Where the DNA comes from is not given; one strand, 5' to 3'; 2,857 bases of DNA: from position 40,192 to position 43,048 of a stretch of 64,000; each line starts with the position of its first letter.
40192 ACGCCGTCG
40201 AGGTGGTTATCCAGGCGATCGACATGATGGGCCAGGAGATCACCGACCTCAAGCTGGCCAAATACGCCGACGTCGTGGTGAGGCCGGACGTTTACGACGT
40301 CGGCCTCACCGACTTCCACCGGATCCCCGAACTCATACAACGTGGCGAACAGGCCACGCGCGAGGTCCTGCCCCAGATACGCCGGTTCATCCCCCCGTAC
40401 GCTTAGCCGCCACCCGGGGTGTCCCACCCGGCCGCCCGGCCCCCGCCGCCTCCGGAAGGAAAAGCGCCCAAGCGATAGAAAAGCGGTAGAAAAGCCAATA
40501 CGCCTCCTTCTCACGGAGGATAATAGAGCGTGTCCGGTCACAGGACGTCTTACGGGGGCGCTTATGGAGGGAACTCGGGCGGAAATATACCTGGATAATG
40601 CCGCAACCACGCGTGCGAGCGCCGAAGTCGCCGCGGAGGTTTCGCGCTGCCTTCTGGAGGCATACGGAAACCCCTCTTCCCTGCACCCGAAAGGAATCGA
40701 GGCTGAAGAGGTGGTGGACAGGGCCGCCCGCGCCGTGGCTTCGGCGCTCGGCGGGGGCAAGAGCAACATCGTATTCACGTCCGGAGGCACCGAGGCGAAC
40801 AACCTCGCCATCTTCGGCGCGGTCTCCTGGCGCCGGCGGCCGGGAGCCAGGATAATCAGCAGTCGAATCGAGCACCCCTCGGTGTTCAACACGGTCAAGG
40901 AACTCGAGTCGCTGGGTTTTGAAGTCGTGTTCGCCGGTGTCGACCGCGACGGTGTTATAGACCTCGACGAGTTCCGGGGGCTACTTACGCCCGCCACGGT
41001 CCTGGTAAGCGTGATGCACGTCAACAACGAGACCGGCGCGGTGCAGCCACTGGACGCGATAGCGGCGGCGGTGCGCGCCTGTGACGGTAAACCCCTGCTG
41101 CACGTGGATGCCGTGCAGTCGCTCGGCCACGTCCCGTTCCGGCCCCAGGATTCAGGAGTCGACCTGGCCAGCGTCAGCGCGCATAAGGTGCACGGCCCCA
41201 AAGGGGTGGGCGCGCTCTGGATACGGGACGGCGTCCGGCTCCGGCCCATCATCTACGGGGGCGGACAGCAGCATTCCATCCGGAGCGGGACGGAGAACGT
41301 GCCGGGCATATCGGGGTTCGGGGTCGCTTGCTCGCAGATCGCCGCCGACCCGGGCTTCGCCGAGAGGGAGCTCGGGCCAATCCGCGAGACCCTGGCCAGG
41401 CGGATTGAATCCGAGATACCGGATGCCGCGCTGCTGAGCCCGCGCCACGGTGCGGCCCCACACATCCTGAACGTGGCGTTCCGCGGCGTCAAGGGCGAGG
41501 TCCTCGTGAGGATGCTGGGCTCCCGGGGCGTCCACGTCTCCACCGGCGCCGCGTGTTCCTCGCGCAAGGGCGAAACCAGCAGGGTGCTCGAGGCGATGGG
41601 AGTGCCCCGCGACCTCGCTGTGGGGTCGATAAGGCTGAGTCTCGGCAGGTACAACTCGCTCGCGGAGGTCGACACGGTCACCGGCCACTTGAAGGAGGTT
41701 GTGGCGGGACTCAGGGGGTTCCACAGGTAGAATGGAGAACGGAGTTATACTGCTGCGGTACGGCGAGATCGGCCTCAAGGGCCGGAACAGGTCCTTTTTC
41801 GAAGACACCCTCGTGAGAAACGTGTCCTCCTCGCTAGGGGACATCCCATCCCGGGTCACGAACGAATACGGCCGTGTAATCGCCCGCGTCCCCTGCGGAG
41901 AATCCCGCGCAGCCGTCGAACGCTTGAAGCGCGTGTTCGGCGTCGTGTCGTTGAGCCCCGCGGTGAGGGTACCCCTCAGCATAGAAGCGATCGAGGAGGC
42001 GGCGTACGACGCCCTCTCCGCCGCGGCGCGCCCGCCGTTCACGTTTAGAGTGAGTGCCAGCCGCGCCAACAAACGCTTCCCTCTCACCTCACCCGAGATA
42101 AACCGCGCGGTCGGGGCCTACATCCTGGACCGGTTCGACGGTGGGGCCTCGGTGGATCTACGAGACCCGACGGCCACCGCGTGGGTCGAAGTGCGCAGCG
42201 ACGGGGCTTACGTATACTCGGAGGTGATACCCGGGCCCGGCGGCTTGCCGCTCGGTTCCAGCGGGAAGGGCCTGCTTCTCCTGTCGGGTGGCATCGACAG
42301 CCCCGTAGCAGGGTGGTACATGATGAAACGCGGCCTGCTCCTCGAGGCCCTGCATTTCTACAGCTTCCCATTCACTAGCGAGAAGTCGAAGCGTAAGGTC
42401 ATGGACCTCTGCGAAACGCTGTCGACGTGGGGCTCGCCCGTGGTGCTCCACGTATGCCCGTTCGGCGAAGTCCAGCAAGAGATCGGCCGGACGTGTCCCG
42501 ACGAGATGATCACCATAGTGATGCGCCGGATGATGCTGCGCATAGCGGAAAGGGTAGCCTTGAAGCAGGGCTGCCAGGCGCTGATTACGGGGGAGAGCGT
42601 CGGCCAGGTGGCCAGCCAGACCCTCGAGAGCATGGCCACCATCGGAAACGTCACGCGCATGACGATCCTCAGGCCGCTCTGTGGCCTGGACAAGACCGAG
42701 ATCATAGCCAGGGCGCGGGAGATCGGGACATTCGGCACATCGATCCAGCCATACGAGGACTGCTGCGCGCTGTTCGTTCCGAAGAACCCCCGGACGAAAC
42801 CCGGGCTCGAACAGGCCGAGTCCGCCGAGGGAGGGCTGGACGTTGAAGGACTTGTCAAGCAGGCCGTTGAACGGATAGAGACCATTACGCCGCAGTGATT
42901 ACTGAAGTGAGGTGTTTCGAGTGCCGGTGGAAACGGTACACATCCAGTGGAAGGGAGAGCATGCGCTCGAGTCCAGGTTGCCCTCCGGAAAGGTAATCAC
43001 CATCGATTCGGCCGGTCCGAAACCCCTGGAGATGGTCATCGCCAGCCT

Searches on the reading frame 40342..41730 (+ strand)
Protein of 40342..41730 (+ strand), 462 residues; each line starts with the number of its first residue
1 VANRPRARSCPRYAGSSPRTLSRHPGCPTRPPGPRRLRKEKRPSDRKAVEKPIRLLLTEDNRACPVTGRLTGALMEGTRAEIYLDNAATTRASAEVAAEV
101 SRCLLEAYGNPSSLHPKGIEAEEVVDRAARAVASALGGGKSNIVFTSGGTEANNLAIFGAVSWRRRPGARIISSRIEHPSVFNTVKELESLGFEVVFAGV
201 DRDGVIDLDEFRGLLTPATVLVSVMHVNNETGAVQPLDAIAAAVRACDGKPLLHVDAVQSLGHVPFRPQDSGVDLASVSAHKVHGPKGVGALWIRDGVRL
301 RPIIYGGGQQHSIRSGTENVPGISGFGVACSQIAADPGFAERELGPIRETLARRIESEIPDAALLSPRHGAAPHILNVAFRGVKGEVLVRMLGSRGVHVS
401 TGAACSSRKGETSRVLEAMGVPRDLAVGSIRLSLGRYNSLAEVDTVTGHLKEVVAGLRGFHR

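Call 82: search_protein_families(library=pfam, proteins=[window:40342-41730:+], max_evalue=0.001)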
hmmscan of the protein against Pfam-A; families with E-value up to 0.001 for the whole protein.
window:40342-41730:+ (462 aa): 2 families
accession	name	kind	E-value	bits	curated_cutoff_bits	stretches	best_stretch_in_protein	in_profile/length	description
PF00266.25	Aminotran_5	-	3.9e-73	247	21.5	1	82-445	1-370/371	Aminotransferase class-V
PF01212.27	Beta_elim_lyase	-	7.5e-05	22.6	27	1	126-256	35-168/288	Beta-eliminating lyase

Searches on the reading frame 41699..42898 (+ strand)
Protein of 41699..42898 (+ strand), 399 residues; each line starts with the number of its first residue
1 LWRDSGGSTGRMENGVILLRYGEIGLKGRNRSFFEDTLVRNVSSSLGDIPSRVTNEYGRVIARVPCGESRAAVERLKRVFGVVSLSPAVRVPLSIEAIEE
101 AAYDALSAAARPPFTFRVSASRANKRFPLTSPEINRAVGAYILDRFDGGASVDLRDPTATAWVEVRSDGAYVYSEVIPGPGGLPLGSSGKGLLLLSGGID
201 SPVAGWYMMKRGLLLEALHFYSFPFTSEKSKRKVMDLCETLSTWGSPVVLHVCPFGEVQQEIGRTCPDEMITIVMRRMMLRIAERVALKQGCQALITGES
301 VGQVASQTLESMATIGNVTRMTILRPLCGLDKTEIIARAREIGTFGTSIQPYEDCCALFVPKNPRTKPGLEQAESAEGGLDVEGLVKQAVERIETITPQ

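Call 82: search_protein_families(library=pfam, proteins=[window:41699-42898:+], max_evalue=0.001)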
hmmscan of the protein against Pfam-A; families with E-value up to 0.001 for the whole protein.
window:41699-42898:+ (399 aa): 4 families
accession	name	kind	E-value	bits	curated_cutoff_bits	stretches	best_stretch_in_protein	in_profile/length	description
PF02568.20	ThiI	-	6.5e-64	215.6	20.5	1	186-379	1-194/197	Thiamine biosynthesis protein (ThiI)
PF22025.1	ThiI_fer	-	4.3e-20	72.4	25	1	16-86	1-72/72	ThiI ferredoxin-like domain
PF02926.22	THUMP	-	3.6e-16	59.8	20.6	1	94-174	3-83/84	THUMP domain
PF06508.19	QueC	-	1e-05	25.6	22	0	192-220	3-31/210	Queuosine biosynthesis protein QueC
